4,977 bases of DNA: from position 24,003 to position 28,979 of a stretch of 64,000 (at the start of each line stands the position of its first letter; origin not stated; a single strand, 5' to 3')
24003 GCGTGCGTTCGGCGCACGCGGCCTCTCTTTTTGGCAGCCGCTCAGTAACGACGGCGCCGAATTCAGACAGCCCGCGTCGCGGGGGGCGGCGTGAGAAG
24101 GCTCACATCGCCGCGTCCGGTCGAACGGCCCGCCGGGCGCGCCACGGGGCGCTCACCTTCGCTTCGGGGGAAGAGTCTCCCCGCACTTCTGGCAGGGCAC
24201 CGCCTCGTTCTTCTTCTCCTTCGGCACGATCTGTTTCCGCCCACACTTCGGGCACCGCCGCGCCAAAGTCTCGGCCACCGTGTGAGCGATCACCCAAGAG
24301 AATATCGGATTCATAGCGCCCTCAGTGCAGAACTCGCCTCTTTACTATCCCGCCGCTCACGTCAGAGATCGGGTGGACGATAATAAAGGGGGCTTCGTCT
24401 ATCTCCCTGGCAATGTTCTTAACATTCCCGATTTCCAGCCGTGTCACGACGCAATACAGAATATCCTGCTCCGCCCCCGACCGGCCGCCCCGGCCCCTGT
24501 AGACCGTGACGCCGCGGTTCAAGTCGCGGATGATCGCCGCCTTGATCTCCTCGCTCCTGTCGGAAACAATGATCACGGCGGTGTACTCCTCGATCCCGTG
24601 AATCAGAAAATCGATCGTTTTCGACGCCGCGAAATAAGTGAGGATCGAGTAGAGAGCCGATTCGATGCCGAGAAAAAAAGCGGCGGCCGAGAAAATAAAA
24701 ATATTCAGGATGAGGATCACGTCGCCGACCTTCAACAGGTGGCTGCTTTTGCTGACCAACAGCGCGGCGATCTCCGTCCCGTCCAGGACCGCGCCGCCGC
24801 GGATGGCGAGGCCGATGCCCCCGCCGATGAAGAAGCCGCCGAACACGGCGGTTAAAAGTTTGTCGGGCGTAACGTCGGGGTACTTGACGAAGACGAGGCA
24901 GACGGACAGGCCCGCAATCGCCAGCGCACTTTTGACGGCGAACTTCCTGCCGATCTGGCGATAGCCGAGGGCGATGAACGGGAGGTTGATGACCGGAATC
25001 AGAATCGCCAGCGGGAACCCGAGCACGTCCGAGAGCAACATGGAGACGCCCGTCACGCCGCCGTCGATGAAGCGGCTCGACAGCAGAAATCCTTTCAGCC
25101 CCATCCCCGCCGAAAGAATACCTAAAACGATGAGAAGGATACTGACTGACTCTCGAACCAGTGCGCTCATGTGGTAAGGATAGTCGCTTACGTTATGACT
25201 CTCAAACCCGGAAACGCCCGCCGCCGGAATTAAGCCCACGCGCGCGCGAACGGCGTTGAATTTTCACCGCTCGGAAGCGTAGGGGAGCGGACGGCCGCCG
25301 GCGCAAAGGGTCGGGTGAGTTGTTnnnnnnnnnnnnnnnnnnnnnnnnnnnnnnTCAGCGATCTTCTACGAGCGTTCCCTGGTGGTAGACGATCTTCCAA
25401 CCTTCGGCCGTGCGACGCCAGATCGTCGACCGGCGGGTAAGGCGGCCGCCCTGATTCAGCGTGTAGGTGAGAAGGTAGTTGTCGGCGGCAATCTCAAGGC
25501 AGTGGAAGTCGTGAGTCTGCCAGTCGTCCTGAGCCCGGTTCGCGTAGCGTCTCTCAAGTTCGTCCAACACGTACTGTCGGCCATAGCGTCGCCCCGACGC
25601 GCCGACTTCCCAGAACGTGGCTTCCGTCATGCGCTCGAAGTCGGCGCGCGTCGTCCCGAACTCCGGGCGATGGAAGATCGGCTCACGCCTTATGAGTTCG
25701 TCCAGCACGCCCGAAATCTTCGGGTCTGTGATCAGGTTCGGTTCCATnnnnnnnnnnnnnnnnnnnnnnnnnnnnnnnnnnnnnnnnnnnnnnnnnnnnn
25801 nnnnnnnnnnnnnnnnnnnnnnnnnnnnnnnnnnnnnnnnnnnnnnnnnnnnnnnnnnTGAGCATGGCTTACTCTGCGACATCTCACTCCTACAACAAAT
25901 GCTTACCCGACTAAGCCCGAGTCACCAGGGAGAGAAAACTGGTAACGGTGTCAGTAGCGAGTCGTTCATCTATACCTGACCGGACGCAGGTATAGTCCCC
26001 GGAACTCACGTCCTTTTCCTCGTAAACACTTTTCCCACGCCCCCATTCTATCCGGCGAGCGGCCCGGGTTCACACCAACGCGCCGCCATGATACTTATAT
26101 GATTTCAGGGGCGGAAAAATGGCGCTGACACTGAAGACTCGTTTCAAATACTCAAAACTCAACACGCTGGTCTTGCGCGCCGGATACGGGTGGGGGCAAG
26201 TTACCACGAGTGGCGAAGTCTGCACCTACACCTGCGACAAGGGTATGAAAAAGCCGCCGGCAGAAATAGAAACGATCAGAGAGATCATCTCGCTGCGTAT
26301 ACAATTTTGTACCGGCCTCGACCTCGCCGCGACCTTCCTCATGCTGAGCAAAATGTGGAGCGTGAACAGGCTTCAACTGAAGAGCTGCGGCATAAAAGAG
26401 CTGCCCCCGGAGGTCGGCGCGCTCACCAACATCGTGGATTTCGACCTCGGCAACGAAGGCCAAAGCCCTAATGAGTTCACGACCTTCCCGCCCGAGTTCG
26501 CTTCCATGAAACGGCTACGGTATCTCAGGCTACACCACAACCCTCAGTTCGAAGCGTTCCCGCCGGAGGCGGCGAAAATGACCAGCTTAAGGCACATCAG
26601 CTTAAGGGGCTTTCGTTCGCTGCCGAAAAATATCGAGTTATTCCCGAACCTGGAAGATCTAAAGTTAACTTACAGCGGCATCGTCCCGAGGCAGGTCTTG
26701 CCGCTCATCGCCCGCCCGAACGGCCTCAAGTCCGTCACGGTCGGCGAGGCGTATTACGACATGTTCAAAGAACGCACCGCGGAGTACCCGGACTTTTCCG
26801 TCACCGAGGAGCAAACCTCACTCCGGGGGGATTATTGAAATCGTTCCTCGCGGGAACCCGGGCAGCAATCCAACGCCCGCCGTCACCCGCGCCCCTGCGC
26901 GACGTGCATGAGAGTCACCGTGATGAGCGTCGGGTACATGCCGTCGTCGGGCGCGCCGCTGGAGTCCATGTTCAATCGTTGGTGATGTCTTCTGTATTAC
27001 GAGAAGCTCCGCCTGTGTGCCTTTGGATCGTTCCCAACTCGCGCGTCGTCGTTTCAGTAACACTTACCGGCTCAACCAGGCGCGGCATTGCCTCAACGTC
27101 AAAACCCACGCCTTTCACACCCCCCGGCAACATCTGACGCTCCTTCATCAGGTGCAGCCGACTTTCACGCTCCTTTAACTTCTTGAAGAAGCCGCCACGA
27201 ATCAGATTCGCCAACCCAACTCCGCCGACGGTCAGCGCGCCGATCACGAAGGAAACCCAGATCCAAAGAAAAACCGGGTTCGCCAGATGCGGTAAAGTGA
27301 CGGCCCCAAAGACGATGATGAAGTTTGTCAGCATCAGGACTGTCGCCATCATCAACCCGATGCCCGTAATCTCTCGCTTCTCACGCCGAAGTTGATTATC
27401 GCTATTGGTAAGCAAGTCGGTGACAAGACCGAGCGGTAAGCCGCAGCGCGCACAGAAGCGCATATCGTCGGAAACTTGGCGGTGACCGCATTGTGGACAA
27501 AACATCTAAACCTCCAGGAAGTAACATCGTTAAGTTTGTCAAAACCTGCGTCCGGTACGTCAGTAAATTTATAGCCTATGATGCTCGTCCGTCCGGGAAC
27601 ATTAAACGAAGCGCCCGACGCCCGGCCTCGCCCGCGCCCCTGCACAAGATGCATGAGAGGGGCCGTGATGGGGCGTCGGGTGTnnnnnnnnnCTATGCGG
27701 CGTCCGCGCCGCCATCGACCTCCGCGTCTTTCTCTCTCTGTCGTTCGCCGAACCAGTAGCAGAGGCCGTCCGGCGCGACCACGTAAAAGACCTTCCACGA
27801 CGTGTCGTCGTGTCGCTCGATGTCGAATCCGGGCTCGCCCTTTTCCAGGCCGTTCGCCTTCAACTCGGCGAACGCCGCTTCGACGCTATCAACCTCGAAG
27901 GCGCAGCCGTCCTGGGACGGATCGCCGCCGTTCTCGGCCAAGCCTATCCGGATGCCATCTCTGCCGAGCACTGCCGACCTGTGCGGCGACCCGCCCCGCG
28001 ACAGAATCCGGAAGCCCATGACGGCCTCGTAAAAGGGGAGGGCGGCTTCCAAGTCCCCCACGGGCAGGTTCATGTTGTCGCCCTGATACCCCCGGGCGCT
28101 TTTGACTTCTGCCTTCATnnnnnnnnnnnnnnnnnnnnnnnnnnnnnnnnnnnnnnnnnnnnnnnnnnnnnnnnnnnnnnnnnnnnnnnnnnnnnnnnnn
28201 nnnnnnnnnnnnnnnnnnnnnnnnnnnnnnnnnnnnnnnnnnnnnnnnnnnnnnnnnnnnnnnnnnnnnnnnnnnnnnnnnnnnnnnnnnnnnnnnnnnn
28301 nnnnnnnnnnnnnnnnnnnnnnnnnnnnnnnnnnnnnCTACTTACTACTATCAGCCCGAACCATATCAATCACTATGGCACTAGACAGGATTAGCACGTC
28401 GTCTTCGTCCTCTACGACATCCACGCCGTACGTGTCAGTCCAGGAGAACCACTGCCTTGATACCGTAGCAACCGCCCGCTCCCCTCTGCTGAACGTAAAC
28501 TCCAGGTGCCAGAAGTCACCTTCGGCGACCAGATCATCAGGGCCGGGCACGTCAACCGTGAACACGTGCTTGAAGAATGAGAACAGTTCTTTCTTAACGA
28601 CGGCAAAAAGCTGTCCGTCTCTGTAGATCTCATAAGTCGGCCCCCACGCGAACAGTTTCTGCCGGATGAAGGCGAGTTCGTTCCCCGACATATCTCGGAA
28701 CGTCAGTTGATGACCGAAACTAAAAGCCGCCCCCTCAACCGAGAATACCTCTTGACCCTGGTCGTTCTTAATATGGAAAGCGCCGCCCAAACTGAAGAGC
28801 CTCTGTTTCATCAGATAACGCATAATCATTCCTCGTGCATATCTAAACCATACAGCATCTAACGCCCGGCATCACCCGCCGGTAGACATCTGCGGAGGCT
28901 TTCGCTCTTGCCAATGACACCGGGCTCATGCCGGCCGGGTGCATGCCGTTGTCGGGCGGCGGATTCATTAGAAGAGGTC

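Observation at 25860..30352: Low-GC island of short co-oriented ORFs separated by related imperfect palindromes: integron-like cassette array without an integrase?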

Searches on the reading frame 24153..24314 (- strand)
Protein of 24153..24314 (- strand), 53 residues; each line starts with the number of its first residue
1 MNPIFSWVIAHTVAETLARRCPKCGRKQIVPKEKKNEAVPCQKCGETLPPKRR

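Call 6: search_protein_families(library=pfam, proteins=[window:24153-24314:-], max_evalue=0.01)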
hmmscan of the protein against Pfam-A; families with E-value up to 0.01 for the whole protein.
window:24153-24314:- (53 aa): 8 families
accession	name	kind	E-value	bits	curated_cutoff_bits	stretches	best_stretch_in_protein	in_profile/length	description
PF01667.23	Ribosomal_S27e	-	5.6e-05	23.2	24.5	1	20-48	9-36/55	Ribosomal protein S27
PF08271.17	Zn_Ribbon_TF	-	0.00096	19.1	29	1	20-46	2-27/43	TFIIB zinc-binding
PF14354.12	Lar_restr_allev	-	0.00097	19.8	28.6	1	20-46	5-33/58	Restriction alleviation protein Lar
PF13240.11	Zn_Ribbon_1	-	0.00099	19.3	25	0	19-27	14-22/23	zinc-ribbon domain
PF13248.11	Zn_ribbon_3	-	0.0032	17.3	27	0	18-26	16-24/26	zinc-ribbon domain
PF19134.6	DUF5817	-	0.0053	17.1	31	1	21-49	6-32/57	Domain of unknown function (DUF5817)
PF12773.13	DZR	-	0.0076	16.8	27.3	0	18-51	12-37/45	Double zinc ribbon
PF21344.3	Zn_ribbon_LysW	-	0.0079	16.2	27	0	20-48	2-31/46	Alpha-aminoadipate carrier protein LysW-like, globular domain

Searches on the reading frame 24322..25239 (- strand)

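Call 6: search_protein_families(library=pfam, proteins=[window:24322-25239:-], max_evalue=0.01)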
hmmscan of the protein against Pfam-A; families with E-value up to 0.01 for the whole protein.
window:24322-25239:- (305 aa): 2 families
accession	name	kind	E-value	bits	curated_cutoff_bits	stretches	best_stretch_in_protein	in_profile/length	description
PF02588.21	YitT_membrane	-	3e-56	190.5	24.3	1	34-236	2-204/205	Uncharacterised 5xTM membrane BCR, YitT family COG1284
PF10035.14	DUF2179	-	5.2e-17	61.9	22.8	1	242-296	1-55/55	Uncharacterized protein conserved in bacteria (DUF2179)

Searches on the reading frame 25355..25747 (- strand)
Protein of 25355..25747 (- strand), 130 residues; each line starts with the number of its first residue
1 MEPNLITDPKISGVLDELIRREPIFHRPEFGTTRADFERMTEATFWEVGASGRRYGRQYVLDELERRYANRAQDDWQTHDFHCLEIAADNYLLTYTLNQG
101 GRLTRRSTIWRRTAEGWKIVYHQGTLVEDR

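Call 6: search_protein_families(library=pfam, proteins=[window:25355-25747:-], max_evalue=0.01)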
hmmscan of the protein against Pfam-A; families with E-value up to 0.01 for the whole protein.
window:25355-25747:- (130 aa): 1 family
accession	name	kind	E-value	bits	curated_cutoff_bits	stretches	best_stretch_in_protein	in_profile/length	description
PF14534.12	DUF4440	-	1.3e-05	26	25.2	1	37-119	20-107/107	Domain of unknown function (DUF4440)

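Call 55: search_protein_families(library=padloc, proteins=[window:25355-25747:-], max_evalue=0.01)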
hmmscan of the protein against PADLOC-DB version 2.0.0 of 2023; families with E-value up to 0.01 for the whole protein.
window:25355-25747:- (130 aa): 0 families

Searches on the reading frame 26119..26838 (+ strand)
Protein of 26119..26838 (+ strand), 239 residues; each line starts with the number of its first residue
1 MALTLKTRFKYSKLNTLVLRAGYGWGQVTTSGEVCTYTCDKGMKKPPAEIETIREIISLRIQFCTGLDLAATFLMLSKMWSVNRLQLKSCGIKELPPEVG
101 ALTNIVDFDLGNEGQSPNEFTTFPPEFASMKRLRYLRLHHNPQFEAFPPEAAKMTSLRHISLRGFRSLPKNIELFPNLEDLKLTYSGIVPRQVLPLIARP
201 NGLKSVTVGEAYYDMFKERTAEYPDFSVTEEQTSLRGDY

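Call 6: search_protein_families(library=pfam, proteins=[window:26119-26838:+], max_evalue=0.01)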
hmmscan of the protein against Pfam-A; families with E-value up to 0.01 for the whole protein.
window:26119-26838:+ (239 aa): 4 families
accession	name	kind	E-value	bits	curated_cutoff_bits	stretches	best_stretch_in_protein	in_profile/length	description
PF13855.12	LRR_8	-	8e-08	32.4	27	1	82-142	3-60/61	Leucine rich repeat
PF12799.13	LRR_4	-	2.9e-07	30.9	27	0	131-165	1-33/44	Leucine Rich repeats (2 copies)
PF23598.1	LRR_14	-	1.4e-06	27.8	40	1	80-181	47-141/353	Leucine-rich repeat region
PF24758.1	LRR_At5g56370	-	0.008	16.3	27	0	131-209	11-94/227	FBD-associated F-box protein At5g56370, LRR repeats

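Call 55: search_protein_families(library=padloc, proteins=[window:26119-26838:+], max_evalue=0.01)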
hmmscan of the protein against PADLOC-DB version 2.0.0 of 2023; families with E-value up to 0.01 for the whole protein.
window:26119-26838:+ (239 aa): 0 families

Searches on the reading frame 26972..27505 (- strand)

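Call 6: search_protein_families(library=pfam, proteins=[window:26972-27505:-], max_evalue=0.01)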
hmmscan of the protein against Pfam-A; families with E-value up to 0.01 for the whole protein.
window:26972-27505:- (177 aa): 7 families
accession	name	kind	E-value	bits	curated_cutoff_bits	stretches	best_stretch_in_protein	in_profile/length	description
PF13248.11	Zn_ribbon_3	-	1.3e-06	28.1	27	1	3-25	5-26/26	zinc-ribbon domain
PF13240.11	Zn_Ribbon_1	-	8e-05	22.7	25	1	2-25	1-23/23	zinc-ribbon domain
PF12773.13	DZR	-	0.00063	20.3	27.3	1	3-24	1-21/45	Double zinc ribbon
PF14803.11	Zn_ribbon_Nudix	-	0.0016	18.8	25.6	0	2-9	2-9/34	Nudix N-terminal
PF06570.16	DUF1129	-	0.0016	18.5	29.1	1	22-94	125-193/207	Protein of unknown function (DUF1129)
PF24460.1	DUF7575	-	0.0041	16.9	28.5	1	3-25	6-27/28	Domain of unknown function (DUF7575)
PF08271.17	Zn_Ribbon_TF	-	0.0078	16.2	29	0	1-23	1-27/43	TFIIB zinc-binding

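Call 55: search_protein_families(library=padloc, proteins=[window:26972-27505:-], max_evalue=0.01)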
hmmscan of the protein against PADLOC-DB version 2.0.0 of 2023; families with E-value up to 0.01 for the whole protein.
window:26972-27505:- (177 aa): 0 families

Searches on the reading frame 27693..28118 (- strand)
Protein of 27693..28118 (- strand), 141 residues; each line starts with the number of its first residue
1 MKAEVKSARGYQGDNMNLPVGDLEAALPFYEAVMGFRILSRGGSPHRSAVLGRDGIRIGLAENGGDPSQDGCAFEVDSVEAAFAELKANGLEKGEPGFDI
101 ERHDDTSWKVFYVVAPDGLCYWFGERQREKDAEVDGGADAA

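Call 6: search_protein_families(library=pfam, proteins=[window:27693-28118:-], max_evalue=0.01)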
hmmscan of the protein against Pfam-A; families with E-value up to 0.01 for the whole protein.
window:27693-28118:- (141 aa): 2 families
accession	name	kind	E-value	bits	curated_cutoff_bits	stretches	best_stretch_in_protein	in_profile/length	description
PF00903.31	Glyoxalase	-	1.1e-09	39.1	20.6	1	16-92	5-94/121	Glyoxalase/Bleomycin resistance protein/Dioxygenase superfamily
PF22677.2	Ble-like_N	-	3e-05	24.1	24.5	1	15-40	4-29/41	Bleomycin resistance protein-like N-terminal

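Call 55: search_protein_families(library=padloc, proteins=[window:27693-28118:-], max_evalue=0.01)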
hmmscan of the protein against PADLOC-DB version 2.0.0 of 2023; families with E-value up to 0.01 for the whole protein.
window:27693-28118:- (141 aa): 0 families

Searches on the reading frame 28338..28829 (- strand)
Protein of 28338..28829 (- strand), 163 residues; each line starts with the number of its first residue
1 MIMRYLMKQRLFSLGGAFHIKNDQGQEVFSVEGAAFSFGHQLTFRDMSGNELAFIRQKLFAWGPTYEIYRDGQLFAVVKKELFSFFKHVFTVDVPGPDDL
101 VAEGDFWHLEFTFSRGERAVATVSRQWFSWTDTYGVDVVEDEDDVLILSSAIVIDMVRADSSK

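Call 6: search_protein_families(library=pfam, proteins=[window:28338-28829:-], max_evalue=0.01)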
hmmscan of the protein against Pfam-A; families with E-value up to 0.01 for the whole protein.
window:28338-28829:- (163 aa): 1 family
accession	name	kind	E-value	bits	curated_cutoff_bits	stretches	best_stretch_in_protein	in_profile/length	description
PF04525.18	LOR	-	3e-19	69.8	24.5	1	8-149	20-183/187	LURP-one-related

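Call 10: find_encoding_contigs(protein=window:28338-28829:-, flank=10000, max_places=6)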
Protein window:28338-28829:- (163 aa): no gene with exactly this product is on record in the collection.

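Call 55: search_protein_families(library=padloc, proteins=[window:28338-28829:-], max_evalue=0.01)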
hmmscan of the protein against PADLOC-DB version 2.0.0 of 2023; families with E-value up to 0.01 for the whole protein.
window:28338-28829:- (163 aa): 0 families
